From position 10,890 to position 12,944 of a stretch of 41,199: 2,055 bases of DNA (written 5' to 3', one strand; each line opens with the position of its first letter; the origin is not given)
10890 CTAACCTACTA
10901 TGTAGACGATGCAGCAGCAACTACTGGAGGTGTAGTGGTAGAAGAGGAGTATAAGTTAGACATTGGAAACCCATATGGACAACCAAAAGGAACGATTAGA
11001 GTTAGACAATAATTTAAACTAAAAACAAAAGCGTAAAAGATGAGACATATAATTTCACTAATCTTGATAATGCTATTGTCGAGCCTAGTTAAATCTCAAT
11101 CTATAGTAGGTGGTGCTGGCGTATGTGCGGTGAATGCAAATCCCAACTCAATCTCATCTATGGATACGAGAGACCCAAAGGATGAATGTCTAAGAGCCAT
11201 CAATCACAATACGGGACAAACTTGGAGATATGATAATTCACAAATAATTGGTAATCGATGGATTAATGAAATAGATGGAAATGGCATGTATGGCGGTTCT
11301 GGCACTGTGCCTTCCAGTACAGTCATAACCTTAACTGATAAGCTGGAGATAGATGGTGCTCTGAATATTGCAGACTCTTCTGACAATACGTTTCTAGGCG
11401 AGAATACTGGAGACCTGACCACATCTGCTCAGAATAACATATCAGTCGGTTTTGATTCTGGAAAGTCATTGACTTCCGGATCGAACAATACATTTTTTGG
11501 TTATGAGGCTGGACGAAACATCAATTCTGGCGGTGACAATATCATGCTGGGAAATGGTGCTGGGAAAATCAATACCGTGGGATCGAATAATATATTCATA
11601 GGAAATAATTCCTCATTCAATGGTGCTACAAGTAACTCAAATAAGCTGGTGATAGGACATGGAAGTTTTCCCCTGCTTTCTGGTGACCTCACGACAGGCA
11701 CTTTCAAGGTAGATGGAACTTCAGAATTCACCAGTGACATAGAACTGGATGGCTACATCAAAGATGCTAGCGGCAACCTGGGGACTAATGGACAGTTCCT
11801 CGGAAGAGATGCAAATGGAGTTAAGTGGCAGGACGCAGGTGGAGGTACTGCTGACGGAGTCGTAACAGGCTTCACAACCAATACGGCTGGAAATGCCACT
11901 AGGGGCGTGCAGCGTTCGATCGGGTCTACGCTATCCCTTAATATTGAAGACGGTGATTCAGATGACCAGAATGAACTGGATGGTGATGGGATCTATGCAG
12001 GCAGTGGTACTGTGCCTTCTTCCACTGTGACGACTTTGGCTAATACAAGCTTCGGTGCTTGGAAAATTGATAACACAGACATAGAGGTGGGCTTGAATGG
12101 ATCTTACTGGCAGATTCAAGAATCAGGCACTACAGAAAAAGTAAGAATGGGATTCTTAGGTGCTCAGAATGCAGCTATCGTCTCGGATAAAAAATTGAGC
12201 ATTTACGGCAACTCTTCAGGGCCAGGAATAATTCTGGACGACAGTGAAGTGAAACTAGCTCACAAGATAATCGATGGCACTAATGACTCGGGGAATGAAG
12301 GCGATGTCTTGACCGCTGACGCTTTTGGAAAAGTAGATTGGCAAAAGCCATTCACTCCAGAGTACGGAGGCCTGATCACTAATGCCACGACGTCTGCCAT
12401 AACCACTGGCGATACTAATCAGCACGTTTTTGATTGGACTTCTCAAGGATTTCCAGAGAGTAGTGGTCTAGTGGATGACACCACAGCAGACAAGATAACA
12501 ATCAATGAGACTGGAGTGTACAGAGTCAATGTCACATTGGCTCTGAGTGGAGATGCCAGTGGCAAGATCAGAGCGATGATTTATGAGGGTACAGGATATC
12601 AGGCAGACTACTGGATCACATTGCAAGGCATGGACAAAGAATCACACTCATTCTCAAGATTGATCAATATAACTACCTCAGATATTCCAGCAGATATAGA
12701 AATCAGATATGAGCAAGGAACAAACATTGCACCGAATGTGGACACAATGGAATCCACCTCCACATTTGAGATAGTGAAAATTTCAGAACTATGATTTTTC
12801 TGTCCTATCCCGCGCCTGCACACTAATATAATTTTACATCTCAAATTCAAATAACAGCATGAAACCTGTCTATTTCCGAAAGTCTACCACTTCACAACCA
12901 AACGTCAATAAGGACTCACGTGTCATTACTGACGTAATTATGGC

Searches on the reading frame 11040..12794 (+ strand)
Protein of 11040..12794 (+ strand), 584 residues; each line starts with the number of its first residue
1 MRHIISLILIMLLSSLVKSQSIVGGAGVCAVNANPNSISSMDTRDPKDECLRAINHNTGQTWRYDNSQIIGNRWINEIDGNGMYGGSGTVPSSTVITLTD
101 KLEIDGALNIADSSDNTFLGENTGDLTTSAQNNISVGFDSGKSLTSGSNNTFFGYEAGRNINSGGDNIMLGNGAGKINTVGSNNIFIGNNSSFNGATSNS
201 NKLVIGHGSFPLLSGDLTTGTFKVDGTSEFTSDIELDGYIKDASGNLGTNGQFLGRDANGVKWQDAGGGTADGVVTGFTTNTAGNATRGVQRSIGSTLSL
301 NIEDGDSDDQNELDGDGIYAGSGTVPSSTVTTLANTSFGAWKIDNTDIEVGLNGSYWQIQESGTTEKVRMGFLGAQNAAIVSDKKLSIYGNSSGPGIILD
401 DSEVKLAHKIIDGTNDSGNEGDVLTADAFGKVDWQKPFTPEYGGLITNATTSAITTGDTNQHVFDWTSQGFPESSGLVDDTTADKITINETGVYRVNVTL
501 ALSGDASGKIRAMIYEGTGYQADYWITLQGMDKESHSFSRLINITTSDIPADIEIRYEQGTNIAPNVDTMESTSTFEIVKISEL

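Call 28: search_protein_families(library=phrogs, proteins=[window:11040-12794:+], max_evalue=0.001)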
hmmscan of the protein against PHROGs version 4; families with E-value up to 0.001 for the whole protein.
window:11040-12794:+ (584 aa): 1 family
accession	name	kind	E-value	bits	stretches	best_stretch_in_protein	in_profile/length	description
phrog_4636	-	tail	3.3e-05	23.5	1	109-331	248-446/763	tail spike protein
